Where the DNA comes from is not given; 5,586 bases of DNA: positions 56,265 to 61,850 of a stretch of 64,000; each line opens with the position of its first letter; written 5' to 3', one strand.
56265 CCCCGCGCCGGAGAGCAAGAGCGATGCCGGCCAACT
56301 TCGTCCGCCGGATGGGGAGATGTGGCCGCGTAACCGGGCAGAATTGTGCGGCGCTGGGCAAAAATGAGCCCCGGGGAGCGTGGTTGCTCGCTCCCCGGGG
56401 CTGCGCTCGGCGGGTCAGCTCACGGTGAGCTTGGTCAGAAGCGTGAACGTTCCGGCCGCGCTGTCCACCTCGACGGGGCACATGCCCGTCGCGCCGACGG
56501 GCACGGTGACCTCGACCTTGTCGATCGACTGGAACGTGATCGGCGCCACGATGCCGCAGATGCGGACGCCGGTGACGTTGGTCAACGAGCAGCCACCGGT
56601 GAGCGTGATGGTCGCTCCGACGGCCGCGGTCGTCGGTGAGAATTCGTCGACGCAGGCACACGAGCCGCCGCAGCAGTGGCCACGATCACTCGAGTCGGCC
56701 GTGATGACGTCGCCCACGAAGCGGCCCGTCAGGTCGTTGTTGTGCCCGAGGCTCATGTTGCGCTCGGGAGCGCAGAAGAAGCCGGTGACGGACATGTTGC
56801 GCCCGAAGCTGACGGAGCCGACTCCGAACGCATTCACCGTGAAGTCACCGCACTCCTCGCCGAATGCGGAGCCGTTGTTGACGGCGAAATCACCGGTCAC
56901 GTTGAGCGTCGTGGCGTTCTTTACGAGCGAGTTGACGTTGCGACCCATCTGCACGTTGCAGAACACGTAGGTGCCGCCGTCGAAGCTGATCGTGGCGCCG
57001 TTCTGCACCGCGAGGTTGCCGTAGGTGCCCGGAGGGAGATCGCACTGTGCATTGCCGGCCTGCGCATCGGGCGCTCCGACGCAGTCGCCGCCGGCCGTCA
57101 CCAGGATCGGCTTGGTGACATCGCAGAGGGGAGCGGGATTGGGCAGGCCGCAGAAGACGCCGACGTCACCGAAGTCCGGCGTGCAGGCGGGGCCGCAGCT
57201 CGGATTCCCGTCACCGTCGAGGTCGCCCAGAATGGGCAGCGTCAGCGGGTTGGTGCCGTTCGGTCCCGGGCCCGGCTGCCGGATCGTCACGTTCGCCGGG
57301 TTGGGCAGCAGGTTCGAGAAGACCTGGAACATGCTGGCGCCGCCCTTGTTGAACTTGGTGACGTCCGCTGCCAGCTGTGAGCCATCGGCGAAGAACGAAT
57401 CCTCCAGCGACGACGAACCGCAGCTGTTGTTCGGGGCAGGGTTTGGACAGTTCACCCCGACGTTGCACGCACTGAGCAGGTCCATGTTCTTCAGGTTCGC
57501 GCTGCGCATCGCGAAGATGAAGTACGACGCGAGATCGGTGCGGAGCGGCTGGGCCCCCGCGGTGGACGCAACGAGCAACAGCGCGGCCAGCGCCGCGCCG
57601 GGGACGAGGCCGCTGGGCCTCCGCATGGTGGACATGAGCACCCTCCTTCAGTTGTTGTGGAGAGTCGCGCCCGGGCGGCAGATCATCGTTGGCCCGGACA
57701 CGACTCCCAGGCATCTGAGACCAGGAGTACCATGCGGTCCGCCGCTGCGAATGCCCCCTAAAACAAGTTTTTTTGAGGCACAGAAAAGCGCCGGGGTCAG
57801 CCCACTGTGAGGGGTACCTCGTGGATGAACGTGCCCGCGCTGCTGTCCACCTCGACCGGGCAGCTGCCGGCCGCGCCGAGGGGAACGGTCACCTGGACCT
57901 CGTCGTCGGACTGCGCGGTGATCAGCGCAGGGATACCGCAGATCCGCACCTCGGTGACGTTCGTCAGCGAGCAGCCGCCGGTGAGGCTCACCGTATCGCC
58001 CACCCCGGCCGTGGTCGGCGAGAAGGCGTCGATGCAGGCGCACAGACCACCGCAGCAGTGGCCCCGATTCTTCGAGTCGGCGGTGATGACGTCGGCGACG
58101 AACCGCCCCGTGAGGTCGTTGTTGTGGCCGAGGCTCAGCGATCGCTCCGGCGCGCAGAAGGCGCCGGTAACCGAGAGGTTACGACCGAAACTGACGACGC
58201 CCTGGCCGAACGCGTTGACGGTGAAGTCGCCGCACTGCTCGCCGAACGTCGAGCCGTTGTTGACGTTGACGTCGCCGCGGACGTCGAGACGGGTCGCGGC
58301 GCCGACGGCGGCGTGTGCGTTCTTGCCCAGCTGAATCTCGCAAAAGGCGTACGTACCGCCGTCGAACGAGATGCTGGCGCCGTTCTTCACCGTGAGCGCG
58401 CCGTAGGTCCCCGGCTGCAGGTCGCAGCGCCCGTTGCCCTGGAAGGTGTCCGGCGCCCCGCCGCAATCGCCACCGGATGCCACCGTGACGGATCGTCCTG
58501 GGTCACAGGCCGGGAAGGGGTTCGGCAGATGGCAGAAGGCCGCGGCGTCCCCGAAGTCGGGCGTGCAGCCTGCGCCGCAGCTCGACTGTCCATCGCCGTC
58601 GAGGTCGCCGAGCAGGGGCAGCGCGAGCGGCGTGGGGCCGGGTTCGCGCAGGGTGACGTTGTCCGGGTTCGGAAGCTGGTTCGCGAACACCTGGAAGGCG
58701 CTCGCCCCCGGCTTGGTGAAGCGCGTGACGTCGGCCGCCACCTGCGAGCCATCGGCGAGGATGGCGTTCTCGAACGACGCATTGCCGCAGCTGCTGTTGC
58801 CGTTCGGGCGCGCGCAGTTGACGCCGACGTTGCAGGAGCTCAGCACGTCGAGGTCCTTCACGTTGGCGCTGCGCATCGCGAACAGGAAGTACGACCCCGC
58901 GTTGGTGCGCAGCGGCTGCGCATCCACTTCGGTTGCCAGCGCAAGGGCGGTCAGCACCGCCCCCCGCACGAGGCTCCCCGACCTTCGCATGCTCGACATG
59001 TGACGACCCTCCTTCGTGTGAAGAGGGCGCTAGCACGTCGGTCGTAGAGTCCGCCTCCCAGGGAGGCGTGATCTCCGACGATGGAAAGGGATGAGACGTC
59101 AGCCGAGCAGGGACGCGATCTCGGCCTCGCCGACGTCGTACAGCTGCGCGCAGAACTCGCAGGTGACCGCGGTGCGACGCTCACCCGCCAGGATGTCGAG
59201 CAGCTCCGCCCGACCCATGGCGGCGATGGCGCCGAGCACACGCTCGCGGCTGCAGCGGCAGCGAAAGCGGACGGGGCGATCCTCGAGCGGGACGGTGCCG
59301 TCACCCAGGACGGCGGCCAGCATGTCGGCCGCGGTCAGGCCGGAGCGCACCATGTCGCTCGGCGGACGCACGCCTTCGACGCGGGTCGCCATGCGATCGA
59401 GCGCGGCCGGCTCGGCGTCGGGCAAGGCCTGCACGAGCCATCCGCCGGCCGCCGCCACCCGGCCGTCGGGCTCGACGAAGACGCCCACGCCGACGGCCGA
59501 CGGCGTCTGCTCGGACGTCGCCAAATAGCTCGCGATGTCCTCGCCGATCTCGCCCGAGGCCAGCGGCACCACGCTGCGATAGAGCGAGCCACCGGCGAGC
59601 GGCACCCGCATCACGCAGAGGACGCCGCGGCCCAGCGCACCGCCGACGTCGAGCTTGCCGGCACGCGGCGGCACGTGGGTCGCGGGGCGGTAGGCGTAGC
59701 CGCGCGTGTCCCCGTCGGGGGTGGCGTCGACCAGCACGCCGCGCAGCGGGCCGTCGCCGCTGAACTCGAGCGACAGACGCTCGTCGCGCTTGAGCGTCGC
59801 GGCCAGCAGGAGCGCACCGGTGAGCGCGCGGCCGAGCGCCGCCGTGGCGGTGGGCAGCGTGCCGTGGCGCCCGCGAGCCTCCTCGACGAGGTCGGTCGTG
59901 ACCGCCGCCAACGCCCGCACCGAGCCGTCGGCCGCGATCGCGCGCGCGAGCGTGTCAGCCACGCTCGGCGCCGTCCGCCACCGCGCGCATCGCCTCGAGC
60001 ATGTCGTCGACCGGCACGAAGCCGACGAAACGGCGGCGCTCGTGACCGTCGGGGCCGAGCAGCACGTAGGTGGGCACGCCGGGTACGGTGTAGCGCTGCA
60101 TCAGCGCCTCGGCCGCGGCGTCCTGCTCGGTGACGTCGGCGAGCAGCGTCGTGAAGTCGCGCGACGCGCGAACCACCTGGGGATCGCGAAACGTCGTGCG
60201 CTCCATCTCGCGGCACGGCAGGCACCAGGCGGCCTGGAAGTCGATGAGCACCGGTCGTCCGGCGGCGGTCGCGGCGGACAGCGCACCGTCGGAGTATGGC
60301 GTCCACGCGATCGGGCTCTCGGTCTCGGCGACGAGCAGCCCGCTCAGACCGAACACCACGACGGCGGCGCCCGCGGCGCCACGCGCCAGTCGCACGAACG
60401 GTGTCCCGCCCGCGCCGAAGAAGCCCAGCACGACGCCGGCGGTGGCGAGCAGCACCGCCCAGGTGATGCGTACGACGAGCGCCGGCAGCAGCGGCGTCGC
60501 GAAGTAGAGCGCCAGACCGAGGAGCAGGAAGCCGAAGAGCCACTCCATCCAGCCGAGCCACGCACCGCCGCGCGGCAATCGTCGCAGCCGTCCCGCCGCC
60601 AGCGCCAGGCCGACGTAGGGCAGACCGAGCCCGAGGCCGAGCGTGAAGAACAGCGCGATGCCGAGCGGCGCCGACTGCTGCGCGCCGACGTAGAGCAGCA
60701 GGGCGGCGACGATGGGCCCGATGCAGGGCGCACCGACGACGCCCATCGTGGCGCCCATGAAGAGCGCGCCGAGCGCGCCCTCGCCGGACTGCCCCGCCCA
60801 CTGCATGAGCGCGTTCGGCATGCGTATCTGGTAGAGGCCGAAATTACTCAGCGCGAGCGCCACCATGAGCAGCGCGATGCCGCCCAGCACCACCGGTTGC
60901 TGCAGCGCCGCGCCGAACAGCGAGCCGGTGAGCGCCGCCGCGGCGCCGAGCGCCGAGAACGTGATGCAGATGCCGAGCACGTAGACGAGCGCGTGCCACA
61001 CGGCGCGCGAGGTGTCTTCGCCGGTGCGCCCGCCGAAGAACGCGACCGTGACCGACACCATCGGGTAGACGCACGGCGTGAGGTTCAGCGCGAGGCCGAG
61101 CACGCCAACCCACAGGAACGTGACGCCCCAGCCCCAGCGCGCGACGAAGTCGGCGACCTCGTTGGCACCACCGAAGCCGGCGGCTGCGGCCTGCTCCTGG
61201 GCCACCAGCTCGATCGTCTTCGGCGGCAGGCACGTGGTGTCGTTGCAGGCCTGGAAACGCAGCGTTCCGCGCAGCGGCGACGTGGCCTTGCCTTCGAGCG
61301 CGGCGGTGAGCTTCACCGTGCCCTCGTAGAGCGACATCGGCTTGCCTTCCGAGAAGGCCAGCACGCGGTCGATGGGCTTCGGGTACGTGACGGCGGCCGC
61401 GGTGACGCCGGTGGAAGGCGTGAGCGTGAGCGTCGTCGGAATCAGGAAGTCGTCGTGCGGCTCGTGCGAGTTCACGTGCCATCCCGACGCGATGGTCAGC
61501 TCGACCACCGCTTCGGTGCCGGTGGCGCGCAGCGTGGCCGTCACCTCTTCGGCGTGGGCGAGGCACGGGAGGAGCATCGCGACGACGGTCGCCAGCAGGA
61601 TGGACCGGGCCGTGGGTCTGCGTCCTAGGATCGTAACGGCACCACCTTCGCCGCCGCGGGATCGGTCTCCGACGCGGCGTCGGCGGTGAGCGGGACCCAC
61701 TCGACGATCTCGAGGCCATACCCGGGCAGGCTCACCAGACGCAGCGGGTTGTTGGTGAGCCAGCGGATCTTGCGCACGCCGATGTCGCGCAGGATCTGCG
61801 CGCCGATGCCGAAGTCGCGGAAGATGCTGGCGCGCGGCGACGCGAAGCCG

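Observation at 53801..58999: Tandem array of four secreted 19-cysteine paralogs with an unassignable ~300-aa N-terminal region plus an IPT/TIG-like C-terminus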

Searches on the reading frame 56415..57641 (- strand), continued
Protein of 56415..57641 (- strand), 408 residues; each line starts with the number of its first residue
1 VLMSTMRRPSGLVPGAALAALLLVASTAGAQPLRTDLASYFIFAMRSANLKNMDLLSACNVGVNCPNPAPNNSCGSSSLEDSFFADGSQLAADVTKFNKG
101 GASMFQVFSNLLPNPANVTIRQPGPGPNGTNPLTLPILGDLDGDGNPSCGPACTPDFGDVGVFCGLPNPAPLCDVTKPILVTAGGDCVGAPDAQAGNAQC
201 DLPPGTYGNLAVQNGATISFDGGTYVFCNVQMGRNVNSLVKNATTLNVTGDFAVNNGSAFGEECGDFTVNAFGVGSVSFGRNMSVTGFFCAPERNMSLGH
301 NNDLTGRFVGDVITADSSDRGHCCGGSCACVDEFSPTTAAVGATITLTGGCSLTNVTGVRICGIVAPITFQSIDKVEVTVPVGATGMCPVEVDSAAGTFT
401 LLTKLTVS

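Call 52: search_protein_families(library=ncbifam, proteins=[P0157, P0138, P0145, P0120, P0067, P0129, P0131, P0013, P0086, P0102], max_evalue=0.01)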
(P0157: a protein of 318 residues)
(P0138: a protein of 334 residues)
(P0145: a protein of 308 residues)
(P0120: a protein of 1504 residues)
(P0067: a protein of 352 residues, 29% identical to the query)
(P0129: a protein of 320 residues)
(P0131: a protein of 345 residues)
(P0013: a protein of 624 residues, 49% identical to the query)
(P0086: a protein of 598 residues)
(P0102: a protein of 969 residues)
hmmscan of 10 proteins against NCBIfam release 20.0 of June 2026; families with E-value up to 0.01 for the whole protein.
P0157 (318 aa): 0 families

P0138 (334 aa): 1 family
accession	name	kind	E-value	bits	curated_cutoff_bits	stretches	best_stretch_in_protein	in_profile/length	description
NF038129.1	PEP_NF038129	equivalog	0.0049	16.7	65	0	263-324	126-189/194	NF038129 family PEP-CTERM protein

P0145 (308 aa): 9 families
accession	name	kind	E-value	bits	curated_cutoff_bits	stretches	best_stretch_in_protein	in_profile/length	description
NF041538.1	PEP_EDSA_1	subfamily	6.4e-08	32.6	100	1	273-305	276-307/307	EDSAP-1 family PEP-CTERM protein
NF033554.9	floc_PepA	equivalog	1.7e-07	31.3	80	1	271-305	226-260/261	flocculation-associated PEP-CTERM protein PepA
NF038125.1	PEP_CTERM_THxN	subfamily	7.4e-07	29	85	1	271-305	213-246/246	THxN family PEP-CTERM protein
NF038129.1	PEP_NF038129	equivalog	2.6e-05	24.2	65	1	276-305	165-194/194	NF038129 family PEP-CTERM protein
NF038126.1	PEP_CTERM_FxDxF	subfamily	3.4e-05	24.1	50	1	277-304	137-164/165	FxDxF family PEP-CTERM protein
NF041927.1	Xrt_dep_XDP1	equivalog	8.7e-05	22.6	125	1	276-305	213-242/242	exosortase-dependent surface protein XDP1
TIGR02595.1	PEP_CTERM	domain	0.00012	22.6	16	1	282-305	1-23/24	PEP-CTERM sorting domain-containing protein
NF038120.1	PEP_CTERM_QFxxD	subfamily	0.00076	19.4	80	1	276-304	187-213/215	NF038120 family PEP-CTERM protein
NF038118.1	PEP_CTERM_CCXG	equivalog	0.00078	19.2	90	1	276-305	170-199/199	CCXG family PEP-CTERM protein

P0120 (1504 aa): 2 families
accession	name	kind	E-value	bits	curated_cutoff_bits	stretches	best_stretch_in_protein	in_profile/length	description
NF047446.1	barrel_OmpL47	domain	3.3e-10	40.3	40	1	1450-1502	18-68/68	OmpL47-type beta-barrel domain-containing protein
NF042962.1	DUF499_antiphage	equivalog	0.0029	15.6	1200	0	774-822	843-891/1025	anti-phage-associated DUF499 domain-containing protein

P0067 (352 aa): 1 family
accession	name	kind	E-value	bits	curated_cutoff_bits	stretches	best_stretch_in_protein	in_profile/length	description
NF038129.1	PEP_NF038129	equivalog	0.0038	17.1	65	1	323-352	167-194/194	NF038129 family PEP-CTERM protein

P0129 (320 aa): 0 families

P0131 (345 aa): 0 families

P0013 (624 aa): 0 families

P0086 (598 aa): 1 family
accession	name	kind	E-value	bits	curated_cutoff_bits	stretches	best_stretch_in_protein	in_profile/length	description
TIGR02232.1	myxo_disulf_rpt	repeat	0.0027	17.5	20.8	1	318-345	3-30/38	cysteine-rich acidic repeat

P0102 (969 aa): 0 families

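Call 53: list_cluster_members(proteins=[P0157, P0067, P0138, P0129, P0053, P0120])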
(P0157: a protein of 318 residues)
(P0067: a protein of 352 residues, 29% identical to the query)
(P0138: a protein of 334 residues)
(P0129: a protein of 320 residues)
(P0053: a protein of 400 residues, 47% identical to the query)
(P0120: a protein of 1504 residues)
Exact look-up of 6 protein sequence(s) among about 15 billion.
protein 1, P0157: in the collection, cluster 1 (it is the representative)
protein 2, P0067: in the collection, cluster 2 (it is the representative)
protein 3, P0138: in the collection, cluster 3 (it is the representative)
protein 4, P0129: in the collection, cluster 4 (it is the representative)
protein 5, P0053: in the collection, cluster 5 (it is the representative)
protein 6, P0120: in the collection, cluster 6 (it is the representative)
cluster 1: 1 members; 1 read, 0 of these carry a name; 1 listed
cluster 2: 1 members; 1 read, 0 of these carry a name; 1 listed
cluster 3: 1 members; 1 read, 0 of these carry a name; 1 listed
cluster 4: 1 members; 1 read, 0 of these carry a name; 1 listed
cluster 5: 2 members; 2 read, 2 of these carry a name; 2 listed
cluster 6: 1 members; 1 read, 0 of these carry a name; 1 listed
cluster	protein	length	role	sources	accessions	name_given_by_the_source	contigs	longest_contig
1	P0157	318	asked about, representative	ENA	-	-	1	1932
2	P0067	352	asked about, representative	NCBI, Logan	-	-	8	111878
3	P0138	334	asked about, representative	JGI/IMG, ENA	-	-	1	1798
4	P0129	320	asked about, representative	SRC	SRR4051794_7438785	-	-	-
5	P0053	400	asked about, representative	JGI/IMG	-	hypothetical protein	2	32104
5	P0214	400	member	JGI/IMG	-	hypothetical protein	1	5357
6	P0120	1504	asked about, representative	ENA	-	-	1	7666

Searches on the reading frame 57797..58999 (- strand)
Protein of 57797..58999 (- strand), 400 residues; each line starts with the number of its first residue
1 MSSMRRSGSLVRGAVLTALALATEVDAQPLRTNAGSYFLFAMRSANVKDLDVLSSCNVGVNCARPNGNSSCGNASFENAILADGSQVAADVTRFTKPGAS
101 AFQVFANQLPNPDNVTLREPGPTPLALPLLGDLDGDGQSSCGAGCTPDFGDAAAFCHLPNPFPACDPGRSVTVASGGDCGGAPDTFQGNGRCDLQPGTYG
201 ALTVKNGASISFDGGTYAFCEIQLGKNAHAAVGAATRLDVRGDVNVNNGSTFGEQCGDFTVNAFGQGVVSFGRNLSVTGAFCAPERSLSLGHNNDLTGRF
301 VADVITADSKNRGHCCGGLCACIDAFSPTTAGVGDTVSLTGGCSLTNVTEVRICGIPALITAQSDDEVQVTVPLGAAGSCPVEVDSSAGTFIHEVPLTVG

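Call 3: search_protein_families(library=pfam, proteins=[window:57797-58999:-], max_evalue=1)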
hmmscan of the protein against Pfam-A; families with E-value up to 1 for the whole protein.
window:57797-58999:- (400 aa): 2 families
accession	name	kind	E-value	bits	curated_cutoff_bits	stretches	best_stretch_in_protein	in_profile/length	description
PF01833.30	TIG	-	4e-05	24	20.9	1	322-385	2-69/84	IPT/TIG domain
PF23981.1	DUF7305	-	0.003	17.9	27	1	236-311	95-174/185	Domain of unknown function (DUF7305)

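Call 4: search_protein_families(library=ncbifam, proteins=[window:57797-58999:-], max_evalue=1)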
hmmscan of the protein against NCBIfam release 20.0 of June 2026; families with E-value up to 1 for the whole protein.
window:57797-58999:- (400 aa): 4 families
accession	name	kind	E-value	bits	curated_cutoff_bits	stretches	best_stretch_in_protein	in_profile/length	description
NF000101.1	stregram_VatA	exception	0.082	12.5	450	1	192-265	72-140/219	streptogramin A O-acetyltransferase Vat(A)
NF058597.1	CoaZ_rpt_PGGG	domain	0.097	12.8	30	1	323-396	5-85/88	choice-of-anchor Z repeating domain-containing protein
NF000311.1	Vat_ABCDEFH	equivalog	0.21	11.1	300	1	200-257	69-124/201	Vat family streptogramin A O-acetyltransferase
NF038371.1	phegan_RiPP_fam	subfamily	0.24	11.2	28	1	44-58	21-35/37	pheganomycin family RiPP precursor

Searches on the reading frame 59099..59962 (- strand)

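Call 65: search_protein_families(library=pfam, proteins=[window:59099-59962:-], max_evalue=0.00001)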
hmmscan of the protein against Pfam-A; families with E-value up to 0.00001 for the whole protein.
window:59099-59962:- (287 aa): 1 family
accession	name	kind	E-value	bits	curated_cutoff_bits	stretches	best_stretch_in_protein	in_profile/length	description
PF01430.24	HSP33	-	6.6e-81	272.2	21.4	1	3-276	1-271/273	Hsp33 protein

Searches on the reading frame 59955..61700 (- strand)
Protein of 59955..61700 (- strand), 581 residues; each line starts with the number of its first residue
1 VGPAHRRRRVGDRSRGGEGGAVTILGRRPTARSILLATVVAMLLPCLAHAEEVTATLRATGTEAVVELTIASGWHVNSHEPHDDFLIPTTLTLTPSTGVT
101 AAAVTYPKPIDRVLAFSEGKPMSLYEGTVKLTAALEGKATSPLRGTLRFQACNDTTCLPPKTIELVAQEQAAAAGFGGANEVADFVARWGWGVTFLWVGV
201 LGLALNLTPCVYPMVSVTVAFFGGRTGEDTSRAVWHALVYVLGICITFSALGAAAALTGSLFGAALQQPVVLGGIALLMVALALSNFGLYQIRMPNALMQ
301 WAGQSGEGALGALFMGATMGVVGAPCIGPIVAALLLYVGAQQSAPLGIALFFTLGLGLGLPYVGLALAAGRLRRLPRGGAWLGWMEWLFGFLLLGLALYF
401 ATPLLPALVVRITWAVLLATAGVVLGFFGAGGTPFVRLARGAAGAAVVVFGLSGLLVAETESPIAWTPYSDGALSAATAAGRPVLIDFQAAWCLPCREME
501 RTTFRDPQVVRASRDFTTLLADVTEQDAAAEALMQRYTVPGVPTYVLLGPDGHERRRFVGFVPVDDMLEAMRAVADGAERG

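Call 65: search_protein_families(library=pfam, proteins=[window:59955-61700:-], max_evalue=0.00001)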
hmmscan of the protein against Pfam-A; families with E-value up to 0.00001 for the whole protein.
window:59955-61700:- (581 aa): 6 families
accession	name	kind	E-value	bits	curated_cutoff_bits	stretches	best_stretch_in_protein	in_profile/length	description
PF02683.22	DsbD_TM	-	3.5e-41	141.3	27.1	1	198-404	8-218/219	Cytochrome C biogenesis protein transmembrane domain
PF13899.12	Thioredoxin_7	-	1.6e-16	60.6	27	1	465-550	1-83/83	Thioredoxin-like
PF11412.14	DsbD_N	-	7.9e-12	45.7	25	1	54-162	12-112/119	Thiol:disulfide interchange protein DsbD, N-terminal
PF13098.12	Thioredoxin_2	-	5.3e-10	40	27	1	478-570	2-103/104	Thioredoxin-like domain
PF03190.21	Thioredox_DsbH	-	6.5e-09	36.4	27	1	453-526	9-83/163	Protein of unknown function, DUF255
PF00085.26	Thioredoxin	-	7.8e-07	29.5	23.5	1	481-571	18-101/103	Thioredoxin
